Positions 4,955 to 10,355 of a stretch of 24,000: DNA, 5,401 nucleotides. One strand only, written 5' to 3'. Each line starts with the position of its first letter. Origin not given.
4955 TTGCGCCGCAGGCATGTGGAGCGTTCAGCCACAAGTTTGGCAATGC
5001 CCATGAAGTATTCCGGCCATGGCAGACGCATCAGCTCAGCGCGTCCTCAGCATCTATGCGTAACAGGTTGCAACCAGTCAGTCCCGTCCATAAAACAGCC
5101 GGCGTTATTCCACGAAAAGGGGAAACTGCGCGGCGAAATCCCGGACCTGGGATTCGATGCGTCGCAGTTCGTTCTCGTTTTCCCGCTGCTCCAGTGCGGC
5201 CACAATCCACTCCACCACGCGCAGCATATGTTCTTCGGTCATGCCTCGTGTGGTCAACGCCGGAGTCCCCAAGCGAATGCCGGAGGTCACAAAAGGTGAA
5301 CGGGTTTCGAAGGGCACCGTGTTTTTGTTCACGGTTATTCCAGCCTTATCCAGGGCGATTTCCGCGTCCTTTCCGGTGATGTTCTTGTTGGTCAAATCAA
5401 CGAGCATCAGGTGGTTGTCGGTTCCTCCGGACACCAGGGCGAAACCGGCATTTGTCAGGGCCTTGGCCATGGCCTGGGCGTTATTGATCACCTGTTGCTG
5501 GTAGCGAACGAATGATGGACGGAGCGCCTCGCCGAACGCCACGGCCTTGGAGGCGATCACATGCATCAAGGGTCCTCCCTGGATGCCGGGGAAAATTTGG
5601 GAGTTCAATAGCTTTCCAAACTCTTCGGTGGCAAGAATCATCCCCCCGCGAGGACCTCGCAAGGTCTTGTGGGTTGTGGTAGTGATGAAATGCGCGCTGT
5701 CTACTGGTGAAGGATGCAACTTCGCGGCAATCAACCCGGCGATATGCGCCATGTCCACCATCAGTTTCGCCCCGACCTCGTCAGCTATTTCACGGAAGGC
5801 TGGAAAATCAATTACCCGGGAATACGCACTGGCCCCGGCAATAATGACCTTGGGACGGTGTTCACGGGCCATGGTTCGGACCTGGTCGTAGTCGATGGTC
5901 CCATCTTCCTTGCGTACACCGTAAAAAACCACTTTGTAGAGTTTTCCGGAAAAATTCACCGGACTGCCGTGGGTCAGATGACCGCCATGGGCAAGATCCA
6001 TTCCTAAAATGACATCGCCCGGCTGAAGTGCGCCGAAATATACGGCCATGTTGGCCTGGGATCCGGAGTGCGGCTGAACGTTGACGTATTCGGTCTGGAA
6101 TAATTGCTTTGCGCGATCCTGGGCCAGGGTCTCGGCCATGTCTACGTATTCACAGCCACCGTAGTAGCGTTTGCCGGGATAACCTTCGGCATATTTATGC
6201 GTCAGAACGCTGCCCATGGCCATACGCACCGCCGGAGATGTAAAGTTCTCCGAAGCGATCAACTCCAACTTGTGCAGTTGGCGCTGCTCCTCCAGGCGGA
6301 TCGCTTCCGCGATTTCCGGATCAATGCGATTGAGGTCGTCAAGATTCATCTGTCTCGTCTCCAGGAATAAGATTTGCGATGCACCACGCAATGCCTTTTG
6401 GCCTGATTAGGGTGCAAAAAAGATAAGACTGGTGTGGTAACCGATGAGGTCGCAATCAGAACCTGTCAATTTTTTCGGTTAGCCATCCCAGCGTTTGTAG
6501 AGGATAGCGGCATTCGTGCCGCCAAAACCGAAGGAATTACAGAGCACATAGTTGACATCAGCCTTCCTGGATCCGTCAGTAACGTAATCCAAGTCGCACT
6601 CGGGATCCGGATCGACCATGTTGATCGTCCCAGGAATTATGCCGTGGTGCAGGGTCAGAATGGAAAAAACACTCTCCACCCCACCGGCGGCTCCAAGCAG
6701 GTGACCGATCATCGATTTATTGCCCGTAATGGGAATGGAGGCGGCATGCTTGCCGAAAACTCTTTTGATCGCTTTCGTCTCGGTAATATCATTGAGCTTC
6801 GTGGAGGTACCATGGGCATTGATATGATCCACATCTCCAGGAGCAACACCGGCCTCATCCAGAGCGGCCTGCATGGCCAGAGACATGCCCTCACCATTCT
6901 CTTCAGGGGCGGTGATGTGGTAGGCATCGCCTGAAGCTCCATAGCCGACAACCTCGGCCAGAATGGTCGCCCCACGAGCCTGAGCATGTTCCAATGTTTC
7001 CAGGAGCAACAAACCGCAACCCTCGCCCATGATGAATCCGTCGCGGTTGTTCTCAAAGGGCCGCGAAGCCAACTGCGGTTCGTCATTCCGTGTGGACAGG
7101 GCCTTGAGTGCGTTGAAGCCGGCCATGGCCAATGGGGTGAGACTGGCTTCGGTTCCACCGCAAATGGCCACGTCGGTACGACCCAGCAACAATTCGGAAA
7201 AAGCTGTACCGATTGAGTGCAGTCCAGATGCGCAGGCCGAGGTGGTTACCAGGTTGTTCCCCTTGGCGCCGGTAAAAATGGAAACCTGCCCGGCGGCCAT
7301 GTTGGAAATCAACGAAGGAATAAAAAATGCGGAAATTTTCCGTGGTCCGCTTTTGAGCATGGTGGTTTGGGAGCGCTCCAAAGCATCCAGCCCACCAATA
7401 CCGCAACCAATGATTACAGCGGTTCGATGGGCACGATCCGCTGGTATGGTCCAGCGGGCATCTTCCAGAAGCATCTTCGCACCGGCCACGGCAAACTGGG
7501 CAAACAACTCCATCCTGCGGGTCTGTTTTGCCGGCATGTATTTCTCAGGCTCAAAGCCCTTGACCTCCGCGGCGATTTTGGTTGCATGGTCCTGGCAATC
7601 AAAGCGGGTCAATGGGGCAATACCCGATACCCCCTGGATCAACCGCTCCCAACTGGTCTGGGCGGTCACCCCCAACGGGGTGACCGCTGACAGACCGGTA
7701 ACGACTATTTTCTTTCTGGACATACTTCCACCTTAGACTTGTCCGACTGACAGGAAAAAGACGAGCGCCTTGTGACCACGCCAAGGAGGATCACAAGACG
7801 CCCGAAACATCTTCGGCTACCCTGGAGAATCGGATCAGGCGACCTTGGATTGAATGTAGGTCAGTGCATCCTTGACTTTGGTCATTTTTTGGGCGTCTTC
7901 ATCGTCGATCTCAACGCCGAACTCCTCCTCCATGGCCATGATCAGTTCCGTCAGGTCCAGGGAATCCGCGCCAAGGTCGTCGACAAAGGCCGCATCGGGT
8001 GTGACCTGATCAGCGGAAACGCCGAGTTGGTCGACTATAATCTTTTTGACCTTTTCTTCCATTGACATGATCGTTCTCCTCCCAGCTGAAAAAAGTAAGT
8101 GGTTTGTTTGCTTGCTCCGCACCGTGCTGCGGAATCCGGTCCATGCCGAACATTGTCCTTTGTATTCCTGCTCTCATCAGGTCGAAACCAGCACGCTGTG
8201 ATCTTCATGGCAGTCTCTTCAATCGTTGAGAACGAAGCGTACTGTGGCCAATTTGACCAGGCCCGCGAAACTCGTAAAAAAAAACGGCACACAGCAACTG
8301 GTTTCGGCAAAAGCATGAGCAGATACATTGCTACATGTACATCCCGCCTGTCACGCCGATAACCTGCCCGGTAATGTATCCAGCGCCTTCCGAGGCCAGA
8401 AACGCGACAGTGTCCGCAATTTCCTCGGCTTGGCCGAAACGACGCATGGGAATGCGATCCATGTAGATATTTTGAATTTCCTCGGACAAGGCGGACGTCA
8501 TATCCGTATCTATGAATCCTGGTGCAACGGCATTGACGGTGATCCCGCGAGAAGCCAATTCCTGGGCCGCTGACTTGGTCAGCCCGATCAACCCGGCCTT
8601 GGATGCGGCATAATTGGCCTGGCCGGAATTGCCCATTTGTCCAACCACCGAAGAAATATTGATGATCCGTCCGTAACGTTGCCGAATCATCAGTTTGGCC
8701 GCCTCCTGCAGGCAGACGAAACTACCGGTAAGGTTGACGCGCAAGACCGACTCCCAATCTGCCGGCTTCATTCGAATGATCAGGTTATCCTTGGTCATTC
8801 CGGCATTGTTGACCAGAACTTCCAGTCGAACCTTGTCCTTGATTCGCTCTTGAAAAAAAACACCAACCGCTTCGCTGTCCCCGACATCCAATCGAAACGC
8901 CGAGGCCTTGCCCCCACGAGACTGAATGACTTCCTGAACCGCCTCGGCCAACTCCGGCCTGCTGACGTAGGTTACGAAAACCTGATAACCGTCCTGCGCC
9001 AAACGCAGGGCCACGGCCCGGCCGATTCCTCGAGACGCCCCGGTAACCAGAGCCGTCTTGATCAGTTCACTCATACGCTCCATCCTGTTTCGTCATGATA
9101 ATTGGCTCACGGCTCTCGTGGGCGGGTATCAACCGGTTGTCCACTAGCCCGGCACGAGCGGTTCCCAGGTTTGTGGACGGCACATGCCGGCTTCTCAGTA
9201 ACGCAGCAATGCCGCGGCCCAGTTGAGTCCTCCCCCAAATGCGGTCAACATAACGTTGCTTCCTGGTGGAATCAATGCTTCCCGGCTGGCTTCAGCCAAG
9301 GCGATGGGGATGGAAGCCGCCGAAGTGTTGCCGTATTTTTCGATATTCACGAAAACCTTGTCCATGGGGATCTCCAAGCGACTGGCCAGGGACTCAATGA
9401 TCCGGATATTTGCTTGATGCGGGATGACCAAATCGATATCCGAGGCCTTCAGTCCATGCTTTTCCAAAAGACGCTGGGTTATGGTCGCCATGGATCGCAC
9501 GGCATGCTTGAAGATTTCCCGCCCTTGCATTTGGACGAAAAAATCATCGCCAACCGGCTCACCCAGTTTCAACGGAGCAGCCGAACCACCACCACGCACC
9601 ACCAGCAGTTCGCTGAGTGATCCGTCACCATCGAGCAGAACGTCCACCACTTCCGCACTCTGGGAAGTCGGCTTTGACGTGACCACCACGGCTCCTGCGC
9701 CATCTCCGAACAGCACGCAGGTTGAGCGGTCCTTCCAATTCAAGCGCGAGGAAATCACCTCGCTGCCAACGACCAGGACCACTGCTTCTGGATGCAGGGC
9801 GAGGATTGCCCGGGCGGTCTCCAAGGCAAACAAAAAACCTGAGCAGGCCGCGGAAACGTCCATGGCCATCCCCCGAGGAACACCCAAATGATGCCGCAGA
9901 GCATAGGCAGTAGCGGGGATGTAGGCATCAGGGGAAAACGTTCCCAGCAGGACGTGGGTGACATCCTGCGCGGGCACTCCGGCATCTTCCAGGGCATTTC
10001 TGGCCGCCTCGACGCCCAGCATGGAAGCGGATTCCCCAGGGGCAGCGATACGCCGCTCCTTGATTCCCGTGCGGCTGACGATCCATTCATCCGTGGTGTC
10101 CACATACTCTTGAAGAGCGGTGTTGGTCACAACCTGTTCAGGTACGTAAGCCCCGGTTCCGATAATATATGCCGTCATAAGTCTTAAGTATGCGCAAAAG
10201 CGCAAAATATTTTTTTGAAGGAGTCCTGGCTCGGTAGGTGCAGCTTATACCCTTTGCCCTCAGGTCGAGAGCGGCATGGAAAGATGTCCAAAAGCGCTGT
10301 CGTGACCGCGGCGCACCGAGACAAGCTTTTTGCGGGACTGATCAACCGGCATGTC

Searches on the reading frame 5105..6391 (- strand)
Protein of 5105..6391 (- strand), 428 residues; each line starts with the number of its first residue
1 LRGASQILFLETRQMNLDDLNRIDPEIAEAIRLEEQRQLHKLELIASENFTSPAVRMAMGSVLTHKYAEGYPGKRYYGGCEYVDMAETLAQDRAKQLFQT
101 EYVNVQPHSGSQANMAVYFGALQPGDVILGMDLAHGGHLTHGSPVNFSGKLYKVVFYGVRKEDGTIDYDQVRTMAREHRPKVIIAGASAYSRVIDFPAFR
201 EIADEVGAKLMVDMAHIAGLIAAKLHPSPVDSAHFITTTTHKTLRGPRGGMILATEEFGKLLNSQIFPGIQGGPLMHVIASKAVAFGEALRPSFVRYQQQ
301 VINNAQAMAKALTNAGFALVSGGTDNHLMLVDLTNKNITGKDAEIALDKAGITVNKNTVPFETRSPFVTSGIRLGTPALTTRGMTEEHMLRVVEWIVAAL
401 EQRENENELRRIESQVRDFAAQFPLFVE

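Call 33: search_protein_families(library=pfam, proteins=[window:5105-6391:-], max_evalue=0.00001)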
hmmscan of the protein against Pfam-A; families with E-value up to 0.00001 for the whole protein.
window:5105-6391:- (428 aa): 3 families
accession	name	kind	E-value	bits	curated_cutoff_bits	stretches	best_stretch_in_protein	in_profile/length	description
PF00464.25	SHMT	-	1.1e-173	577.8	27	1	21-396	2-399/399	Serine hydroxymethyltransferase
PF00155.27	Aminotran_1_2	-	3.7e-09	36.7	19.7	1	87-382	49-352/361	Aminotransferase class I and II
PF01212.27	Beta_elim_lyase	-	3.7e-06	26.9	27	1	91-356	38-274/288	Beta-eliminating lyase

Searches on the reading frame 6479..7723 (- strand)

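Call 33: search_protein_families(library=pfam, proteins=[window:6479-7723:-], max_evalue=0.00001)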
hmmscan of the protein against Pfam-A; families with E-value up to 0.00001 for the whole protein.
window:6479-7723:- (414 aa): 2 families
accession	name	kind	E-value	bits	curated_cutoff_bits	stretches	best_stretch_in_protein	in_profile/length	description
PF00109.32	ketoacyl-synt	-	1e-54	186.3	20.8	1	4-247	2-252/252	Beta-ketoacyl synthase, N-terminal domain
PF02801.28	Ketoacyl-synt_C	-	3.1e-38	130.9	20.8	1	255-369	1-118/119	Beta-ketoacyl synthase, C-terminal domain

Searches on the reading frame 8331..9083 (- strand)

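Call 33: search_protein_families(library=pfam, proteins=[window:8331-9083:-], max_evalue=0.00001)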
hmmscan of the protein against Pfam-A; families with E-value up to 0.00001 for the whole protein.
window:8331-9083:- (250 aa): 3 families
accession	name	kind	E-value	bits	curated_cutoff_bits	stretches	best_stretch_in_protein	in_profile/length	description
PF13561.12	adh_short_C2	-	5.3e-66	223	27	1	15-248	1-235/236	Enoyl-(Acyl carrier protein) reductase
PF00106.31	adh_short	-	1e-60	205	26.6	1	9-202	1-193/195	short chain dehydrogenase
PF08659.16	KR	-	4.3e-20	72.8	22.6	1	10-173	2-164/180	KR domain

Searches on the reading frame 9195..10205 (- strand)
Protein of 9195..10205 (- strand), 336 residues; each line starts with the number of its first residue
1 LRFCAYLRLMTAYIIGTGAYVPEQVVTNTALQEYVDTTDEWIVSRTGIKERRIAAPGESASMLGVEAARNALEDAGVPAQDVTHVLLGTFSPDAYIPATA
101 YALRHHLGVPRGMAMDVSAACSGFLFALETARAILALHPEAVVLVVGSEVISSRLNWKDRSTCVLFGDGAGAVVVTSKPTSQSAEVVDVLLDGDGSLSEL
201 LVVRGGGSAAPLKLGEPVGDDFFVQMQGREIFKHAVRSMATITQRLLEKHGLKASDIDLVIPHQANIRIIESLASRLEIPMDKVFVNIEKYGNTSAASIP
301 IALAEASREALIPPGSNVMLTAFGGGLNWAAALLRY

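Call 33: search_protein_families(library=pfam, proteins=[window:9195-10205:-], max_evalue=0.00001)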
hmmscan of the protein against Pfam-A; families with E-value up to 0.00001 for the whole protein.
window:9195-10205:- (336 aa): 5 families
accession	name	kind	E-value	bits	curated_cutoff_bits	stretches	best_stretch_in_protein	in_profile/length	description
PF08541.16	ACP_syn_III_C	-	2.4e-37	127.4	26.6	1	247-336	1-90/90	3-Oxoacyl-[acyl-carrier-protein (ACP)] synthase III C terminal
PF08545.16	ACP_syn_III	-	1.7e-24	86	24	1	115-195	1-80/80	3-Oxoacyl-[acyl-carrier-protein (ACP)] synthase III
PF00195.25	Chal_sti_synt_N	-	4.6e-11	43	27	1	48-179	88-225/225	Chalcone and stilbene synthases, N-terminal domain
PF00108.29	Thiolase_N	-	2.3e-08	34.2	26.4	1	44-154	7-118/260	Thiolase, N-terminal domain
PF08392.18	FAE1_CUT1_RppA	-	3.9e-06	26.9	27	0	120-182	144-210/290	FAE1/Type III polyketide synthase-like protein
